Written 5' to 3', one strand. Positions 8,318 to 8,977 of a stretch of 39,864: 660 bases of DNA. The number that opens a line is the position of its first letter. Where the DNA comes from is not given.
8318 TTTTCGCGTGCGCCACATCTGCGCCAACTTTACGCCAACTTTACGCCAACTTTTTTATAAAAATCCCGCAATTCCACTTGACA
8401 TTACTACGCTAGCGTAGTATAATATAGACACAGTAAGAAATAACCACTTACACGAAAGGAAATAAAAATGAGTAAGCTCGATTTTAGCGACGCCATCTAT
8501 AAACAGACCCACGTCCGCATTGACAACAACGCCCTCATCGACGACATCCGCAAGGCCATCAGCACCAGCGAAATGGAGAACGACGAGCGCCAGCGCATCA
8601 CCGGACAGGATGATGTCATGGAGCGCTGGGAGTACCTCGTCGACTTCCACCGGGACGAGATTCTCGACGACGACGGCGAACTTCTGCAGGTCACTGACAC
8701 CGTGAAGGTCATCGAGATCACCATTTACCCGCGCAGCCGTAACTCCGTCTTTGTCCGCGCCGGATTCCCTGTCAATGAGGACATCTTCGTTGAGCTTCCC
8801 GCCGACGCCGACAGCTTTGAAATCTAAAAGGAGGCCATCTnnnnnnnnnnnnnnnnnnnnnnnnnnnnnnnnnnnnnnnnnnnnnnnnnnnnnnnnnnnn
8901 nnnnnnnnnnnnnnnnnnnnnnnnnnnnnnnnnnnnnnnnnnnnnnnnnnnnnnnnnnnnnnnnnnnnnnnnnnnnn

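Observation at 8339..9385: Self-contained plus-strand operon with acr/aca-like architecture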

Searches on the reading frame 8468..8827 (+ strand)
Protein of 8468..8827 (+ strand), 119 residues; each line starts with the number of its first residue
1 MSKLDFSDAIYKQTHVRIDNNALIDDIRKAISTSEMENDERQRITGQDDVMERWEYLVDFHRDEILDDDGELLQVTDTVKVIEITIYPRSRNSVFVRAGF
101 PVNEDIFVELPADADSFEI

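Call 5: search_protein_families(library=pfam, proteins=[window:8468-8827:+], max_evalue=1)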
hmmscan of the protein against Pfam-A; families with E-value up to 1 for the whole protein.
window:8468-8827:+ (119 aa): 0 families

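Call 6: search_protein_families(library=phrogs, proteins=[window:8468-8827:+], max_evalue=1)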
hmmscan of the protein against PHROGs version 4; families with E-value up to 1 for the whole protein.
window:8468-8827:+ (119 aa): 2 families
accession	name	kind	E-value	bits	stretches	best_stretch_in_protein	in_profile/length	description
phrog_35142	-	unknown function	0.0097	17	1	21-45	8-32/62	-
phrog_15896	-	DNA, RNA and nucleotide metabolism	0.093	13.7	1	61-111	32-81/99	Mu Gam-like end protection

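Call 10: find_homologous_proteins(query=window:8468-8827:+)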
Query window:8468-8827:+ (119 aa): 10 proteins with E <= 0.001 among 14 candidates.
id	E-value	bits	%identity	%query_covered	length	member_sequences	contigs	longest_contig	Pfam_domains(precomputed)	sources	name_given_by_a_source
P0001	8.4e-68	243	96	100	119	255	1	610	-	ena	-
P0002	2.4e-66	239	96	99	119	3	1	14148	-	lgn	-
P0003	4.4e-66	238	95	100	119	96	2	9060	-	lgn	-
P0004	4.2e-63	228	92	100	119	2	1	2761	-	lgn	-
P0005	5.0e-63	228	92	100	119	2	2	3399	-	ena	-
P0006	1.8e-62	226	91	99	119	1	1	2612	-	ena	-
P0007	1.6e-46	175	93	76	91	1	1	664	-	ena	-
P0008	1.7e-46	175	100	72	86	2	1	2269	-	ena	-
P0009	1.6e-45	172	96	71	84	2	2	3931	-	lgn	-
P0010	5.3e-16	77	95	36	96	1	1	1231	PF01855.25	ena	-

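Call 20: search_solved_structures(query=window:8468-8827:+, max_evalue=10)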
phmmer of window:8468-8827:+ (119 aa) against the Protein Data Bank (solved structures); distinct sequences matched with E-value up to 10: 5.
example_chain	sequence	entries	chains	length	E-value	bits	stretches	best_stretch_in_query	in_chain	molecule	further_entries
8gm8_A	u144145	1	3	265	0.64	13.5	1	83-111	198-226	MHC class I protein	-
3m3n_W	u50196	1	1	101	0.79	13.2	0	20-50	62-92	Neural Wiskott-Aldrich syndrome protein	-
6irb_A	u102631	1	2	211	2.6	11.5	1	12-86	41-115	1-phosphatidylinositol 4,5-bisphosphate phosphodiesterase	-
6ire_A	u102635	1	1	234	3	11.3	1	12-87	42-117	1-phosphatidylinositol 4,5-bisphosphate phosphodiesterase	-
6irc_A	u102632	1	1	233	4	10.9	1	12-86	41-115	1-phosphatidylinositol 4,5-bisphosphate phosphodiesterase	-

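Call 22: search_dna_similar(query=window:8468-8827:+, collection=phages, mode=protein, max_evalue=1)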
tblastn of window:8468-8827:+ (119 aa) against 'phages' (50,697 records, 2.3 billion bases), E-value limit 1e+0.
No match.

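Call 28: find_encoding_contigs(protein=P0002, flank=7000, max_places=3)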
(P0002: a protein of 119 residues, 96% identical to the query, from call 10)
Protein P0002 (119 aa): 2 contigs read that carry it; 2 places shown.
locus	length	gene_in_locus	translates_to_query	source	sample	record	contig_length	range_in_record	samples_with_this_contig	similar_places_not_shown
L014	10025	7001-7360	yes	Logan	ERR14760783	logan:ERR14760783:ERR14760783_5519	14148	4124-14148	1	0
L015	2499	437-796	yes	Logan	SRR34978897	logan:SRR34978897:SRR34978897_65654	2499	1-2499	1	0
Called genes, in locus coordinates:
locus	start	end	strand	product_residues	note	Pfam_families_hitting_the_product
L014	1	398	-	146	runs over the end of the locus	-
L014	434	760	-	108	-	PF12728:HTH_17 (weak)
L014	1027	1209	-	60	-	-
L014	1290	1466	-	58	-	-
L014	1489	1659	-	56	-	-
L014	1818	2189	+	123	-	PF12844:HTH_19, PF13560:HTH_31, PF01381:HTH_3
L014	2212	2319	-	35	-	-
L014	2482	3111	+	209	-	-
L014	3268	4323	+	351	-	PF14659:Phage_int_SAM_3, PF22022:Phage_int_M (weak), PF00589:Phage_integrase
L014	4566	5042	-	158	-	PF25223:DUF7841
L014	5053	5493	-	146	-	PF18573:BclA_C (weak)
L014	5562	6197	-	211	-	-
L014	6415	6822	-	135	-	-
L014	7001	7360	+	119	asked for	-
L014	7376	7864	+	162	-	-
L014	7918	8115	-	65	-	PF07638:Sigma70_ECF (weak), PF00196:GerE, PF08281:Sigma70_r4_2 (weak)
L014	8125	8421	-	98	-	PF16079:Phage_holin_5_2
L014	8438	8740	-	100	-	-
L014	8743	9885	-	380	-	PF01510:Amidase_2, PF01832:Glucosaminidase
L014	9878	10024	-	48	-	?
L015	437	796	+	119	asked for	-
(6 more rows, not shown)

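Call 43: search_protein_representatives(protein=window:8468-8827:+)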
Query: 119 residues. Proteins with E-value up to 0.001 (for the whole library): 7; up to 1e-10: 3; up to 1e-30: 0. The best 7 are listed.
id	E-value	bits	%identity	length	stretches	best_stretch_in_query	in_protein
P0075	2.3e-30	121.2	52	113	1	6-110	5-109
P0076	2.8e-15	72.6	47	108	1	40-111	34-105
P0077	9.8e-11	58.0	35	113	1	9-110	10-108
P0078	2.0e-06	44.1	55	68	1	6-57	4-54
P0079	1.9e-05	41.0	37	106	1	8-110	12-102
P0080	6.8e-05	39.2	34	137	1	6-110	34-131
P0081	9.3e-04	35.5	41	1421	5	77-106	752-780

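Call 45: find_homologous_proteins(query=A4, max_evalue=0.01)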
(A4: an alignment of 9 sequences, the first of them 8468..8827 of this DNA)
Query A4 (9 sequences) (119 aa, profile of the alignment): 42 proteins with E <= 0.01 among 1040 candidates.
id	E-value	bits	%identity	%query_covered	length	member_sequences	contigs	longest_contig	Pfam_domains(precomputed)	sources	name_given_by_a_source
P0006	1.7e-48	181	91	99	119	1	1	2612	-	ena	-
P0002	3.7e-48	180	96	99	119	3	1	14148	-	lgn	-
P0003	5.2e-48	179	95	100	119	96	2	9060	-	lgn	-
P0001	2.4e-47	177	96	100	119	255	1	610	-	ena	-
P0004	3.7e-47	177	92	100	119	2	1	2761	-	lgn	-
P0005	6.7e-47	176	92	100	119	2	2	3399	-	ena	-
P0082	9.4e-44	166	52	87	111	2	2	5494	-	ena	-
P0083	1.0e-43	165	53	87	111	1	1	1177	-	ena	-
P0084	1.5e-43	165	48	87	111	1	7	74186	-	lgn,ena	-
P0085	2.6e-43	164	52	87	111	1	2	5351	-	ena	-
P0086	2.6e-43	164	52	87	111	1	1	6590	-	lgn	-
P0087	5.3e-43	163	52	87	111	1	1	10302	-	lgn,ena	-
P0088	7.2e-43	163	51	87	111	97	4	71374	-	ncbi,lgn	-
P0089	9.2e-43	162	52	87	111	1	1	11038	-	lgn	-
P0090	1.1e-42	162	52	87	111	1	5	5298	-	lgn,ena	-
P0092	2.9e-42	161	50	87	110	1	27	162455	-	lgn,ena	-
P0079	1.5e-32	130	33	85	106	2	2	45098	-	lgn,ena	-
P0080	2.7e-32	129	32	87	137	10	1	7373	-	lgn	-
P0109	1.9e-10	58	27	76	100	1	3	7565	-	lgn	-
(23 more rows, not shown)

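Call 47: find_encoding_contigs(protein=P0092, flank=5000, max_places=5)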
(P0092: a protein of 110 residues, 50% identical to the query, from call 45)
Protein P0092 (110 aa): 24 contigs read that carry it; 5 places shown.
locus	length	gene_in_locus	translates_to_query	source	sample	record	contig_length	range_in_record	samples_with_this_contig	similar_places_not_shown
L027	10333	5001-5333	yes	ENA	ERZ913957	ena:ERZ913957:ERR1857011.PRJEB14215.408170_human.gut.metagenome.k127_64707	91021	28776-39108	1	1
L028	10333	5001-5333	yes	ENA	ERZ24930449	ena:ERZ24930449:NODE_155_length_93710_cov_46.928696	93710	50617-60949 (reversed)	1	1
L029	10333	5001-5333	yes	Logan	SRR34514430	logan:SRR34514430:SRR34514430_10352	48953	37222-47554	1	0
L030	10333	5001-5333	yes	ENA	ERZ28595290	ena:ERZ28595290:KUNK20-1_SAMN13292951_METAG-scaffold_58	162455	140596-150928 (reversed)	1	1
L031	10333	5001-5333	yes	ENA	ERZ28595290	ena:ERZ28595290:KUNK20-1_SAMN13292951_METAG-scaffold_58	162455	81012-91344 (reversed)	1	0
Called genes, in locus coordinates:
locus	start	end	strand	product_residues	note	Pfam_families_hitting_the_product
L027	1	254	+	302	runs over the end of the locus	PF00294:PfkB, PF08543:Phos_pyr_kin (weak)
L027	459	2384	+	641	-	PF00359:PTS_EIIA_2, PF02302:PTS_IIB, PF25554:PTS_EIIB_BC_N (weak), PF02378:PTS_EIIC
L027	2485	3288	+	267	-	PF13350:Y_phosphatase3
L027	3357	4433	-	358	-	PF00365:PFK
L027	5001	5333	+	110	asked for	-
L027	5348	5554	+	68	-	PF13693:HTH_35 (weak), PF12844:HTH_19, PF13443:HTH_26, PF13560:HTH_31, PF01381:HTH_3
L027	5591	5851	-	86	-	-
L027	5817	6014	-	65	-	-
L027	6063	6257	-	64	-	-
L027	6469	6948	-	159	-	-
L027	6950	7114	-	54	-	-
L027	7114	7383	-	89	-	-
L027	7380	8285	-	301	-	-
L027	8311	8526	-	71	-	-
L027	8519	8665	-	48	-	-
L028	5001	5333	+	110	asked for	-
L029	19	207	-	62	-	-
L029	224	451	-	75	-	-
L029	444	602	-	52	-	-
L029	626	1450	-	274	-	PF02498:Bro-N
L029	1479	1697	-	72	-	PF13443:HTH_26 (weak)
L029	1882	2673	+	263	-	PF01381:HTH_3, PF12844:HTH_19 (faint), PF13443:HTH_26, PF13560:HTH_31, PF00717:Peptidase_S24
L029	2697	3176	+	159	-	-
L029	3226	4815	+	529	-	PF00239:Resolvase, PF07508:Recombinase, PF13408:Zn_ribbon_recom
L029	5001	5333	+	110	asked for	-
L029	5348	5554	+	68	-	PF13693:HTH_35 (weak), PF12844:HTH_19, PF13443:HTH_26, PF13560:HTH_31, PF01381:HTH_3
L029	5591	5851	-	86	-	-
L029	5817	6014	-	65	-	-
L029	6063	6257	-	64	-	-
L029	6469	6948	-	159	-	-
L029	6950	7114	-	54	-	-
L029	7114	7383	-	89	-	-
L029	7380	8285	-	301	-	-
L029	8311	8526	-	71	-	-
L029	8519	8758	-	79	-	-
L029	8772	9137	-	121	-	-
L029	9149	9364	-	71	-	-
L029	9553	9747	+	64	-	-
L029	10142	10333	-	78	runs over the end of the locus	-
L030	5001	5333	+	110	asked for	-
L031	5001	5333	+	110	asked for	-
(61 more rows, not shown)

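Call 58: predict_structure(alignment_id=A5)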
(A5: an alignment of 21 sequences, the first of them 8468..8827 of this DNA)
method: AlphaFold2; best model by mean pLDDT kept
length: 119 residues; sequences in the alignment: 21
mean_pLDDT: 89.1   pTM: 0.78
mean pLDDT of the five models: 89.1, 88.7, 88.6, 88.1, 84.9
residues with pLDDT >= 90: 75; 70-90: 40; 50-70: 2; < 50: 2
segments of 3 or more residues with pLDDT < 50: none
pLDDT, mean of each block of 10 residues (from residue 1): 75 93 91 82 93 94 89 88 96 96 95 77
secondary structure, 60 per line:
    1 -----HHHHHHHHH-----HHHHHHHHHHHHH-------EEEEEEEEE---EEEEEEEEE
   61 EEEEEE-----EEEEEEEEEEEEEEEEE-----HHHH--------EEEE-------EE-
elements in order: H6-14 H20-32 E40-48 E52-66 E72-88 H94-97 E106-109

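Call 62: fold_search(model_id=the predicted structure, library=pdb)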
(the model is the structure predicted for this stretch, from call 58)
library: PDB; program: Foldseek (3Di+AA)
matches with E <= 10: 494; with E <= 0.001: 0
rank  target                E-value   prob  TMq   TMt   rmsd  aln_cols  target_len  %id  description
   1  7qf2                  2.0e-01  0.21  0.22  0.23  11.8       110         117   13  Structure of miniSOG reconstituted with riboflavin as a cofactor (released 2022-02-16)
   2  6gpv                  3.6e-01  0.41  0.23  0.24   9.1        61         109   16  Crystal structure of blue-light irradiated miniSOG (released 2019-02-27)
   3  6gay_B                4.2e-01  0.33  0.25  0.28   9.4        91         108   14  A fast recovering full-length LOV protein (DsLOV) from the marine phototrophic bacterium Dinoroseobacter shibae (Dark  (released 2018-07-18)
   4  6gpu                  4.7e-01  0.35  0.22  0.22   9.1        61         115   16  Crystal structure of miniSOG at 1.17A resolution (released 2019-02-27)
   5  6qqi                  4.7e-01  0.28  0.24  0.24   9.9        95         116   17  Cryogenic temperature structure of blue light-irradiated AtPhot2LOV2 recorded after an accumulated dose of 24 kGy (released 2019-06-19)
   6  6gb3                  4.7e-01  0.23  0.24  0.23   9.2        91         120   15  A fast recovering full-length LOV protein (DsLOV) from the marine phototrophic bacterium Dinoroseobacter shibae (Dark st (released 2018-07-18)
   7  6gba                  4.7e-01  0.23  0.23  0.23   9.3        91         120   15  A fast recovering full-length LOV protein (DsLOV) from the marine phototrophic bacterium Dinoroseobacter shibae (Dark st (released 2018-07-18)
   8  4nxb_A                5.0e-01  0.35  0.23  0.24   9.0        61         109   16  Crystal structure of iLOV-I486(2LT) at pH 7.0 (released 2014-09-24)
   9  4ees                  5.3e-01  0.33  0.24  0.25   8.8        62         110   18  Crystal structure of iLOV (released 2012-05-16)
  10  4nxe_B                5.3e-01  0.30  0.23  0.25   8.9        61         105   16  Crystal structure of iLOV-I486(2LT) at pH 6.5 (released 2014-09-24)
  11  7qf4                  5.3e-01  0.20  0.22  0.22   9.6        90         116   13  Structure of the R57Q mutant of miniSOG expressed in E. coli in LB medium enriched with riboflavin (released 2022-02-16)
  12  5dz8_B                5.6e-01  0.35  0.36  0.29   8.3       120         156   11  Streptococcus agalactiae AgI/II polypeptide BspA variable (V) domain (released 2016-06-22)
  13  7qf3                  5.6e-01  0.30  0.22  0.22   9.1        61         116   15  Structure of the R57Q mutant of miniSOG expressed in E. coli in regular LB medium (released 2022-02-16)
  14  6qqj                  5.9e-01  0.41  0.23  0.25   9.2        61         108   20  Room temperature structure of the ground state of AtPhot2LOV2 recorded after an accumulated dose of 354 kGy (released 2019-06-19)
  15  4kuk                  6.3e-01  0.23  0.23  0.23   9.8        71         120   13  A superfast recovering full-length LOV protein from the marine phototrophic bacterium Dinoroseobacter shibae (Dark state (released 2014-11-26)
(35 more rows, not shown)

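Call 73: search_protein_families(library=ncbifam, proteins=[window:8468-8827:+], max_evalue=0.01)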
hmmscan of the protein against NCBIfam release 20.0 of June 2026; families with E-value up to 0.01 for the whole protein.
window:8468-8827:+ (119 aa): 0 families

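Call 79: search_protein_families(library=padloc, proteins=[window:8468-8827:+], max_evalue=0.01)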
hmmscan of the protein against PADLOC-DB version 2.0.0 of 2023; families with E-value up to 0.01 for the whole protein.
window:8468-8827:+ (119 aa): 0 families

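Call 92: search_solved_structures(query=L029:5348-5554:+, max_evalue=0.01)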
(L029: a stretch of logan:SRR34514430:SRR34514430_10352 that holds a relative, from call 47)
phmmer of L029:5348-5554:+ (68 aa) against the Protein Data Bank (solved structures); distinct sequences matched with E-value up to 0.01: 5.
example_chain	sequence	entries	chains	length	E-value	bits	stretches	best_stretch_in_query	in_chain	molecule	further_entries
8tac_A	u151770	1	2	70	4.3e-07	33.3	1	4-55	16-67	DBP48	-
8ezt_A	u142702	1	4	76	0.0006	23.4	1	9-57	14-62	HipB(Lp)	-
6jq1_A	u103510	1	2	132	0.0018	21.9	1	6-60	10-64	Transcriptional regulator, XRE family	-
7t5u_A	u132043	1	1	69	0.0026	21.4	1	6-55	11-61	Helix-turn-helix domain-containing protein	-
6rnz_A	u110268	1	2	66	0.0035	21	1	6-60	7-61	HTH-type transcriptional regulator DdrOC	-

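Call 99: find_encoding_contigs(protein=P0079, flank=2500, max_places=2)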
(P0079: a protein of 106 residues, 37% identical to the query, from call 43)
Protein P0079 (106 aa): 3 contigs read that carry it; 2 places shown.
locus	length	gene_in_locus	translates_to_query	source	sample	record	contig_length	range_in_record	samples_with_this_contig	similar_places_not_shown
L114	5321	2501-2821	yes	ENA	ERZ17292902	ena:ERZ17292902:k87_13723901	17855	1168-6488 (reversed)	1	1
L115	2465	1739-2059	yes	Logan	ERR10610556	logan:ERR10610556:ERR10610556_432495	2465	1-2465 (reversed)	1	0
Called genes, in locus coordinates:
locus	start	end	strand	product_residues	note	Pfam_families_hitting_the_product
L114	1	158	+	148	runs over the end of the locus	-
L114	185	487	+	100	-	-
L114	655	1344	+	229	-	PF05257:CHAP (weak)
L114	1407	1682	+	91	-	PF16079:Phage_holin_5_2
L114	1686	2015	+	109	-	-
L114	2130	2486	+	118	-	-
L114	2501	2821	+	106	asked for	-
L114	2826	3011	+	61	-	-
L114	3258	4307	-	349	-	PF00589:Phage_integrase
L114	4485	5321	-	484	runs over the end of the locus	PF13250:SNIPE, PF10544:T5orf172, PF13455:MUG113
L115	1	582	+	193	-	?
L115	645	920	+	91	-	PF16079:Phage_holin_5_2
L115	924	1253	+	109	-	-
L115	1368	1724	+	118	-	-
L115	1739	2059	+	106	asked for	-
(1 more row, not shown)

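Call 100: find_encoding_contigs(protein=P0080, flank=2500, max_places=2)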
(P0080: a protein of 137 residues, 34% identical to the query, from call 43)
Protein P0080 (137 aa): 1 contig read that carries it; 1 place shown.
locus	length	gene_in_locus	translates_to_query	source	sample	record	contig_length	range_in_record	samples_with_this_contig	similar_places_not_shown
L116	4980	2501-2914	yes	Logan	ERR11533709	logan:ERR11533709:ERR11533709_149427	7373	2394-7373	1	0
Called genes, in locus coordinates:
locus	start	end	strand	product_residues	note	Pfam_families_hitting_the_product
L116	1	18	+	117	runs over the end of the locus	-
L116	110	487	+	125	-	-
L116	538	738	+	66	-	-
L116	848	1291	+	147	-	-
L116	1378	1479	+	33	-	-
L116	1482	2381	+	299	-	-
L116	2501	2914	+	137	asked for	-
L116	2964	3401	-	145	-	-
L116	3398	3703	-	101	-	-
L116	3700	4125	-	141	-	-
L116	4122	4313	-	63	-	-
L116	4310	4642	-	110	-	-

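Call 101: find_encoding_contigs(protein=P0109, flank=2500, max_places=2)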
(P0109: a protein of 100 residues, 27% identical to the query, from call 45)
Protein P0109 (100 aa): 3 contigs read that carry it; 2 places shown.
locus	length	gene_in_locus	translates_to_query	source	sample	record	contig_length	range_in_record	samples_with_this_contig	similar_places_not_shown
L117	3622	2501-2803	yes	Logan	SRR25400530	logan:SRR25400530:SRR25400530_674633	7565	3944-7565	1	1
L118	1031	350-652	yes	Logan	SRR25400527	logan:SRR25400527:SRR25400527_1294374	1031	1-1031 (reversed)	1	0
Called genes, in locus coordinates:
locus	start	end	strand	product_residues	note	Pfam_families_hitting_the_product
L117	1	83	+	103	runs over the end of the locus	-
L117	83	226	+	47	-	-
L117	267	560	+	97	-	-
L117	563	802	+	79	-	PF16945:Phage_r1t_holin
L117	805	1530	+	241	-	PF01520:Amidase_3, PF05036:SPOR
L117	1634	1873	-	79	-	-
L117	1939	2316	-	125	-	-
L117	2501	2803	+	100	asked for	-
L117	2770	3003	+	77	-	PF13443:HTH_26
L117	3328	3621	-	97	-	?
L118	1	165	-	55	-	?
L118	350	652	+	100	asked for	-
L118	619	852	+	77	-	PF13443:HTH_26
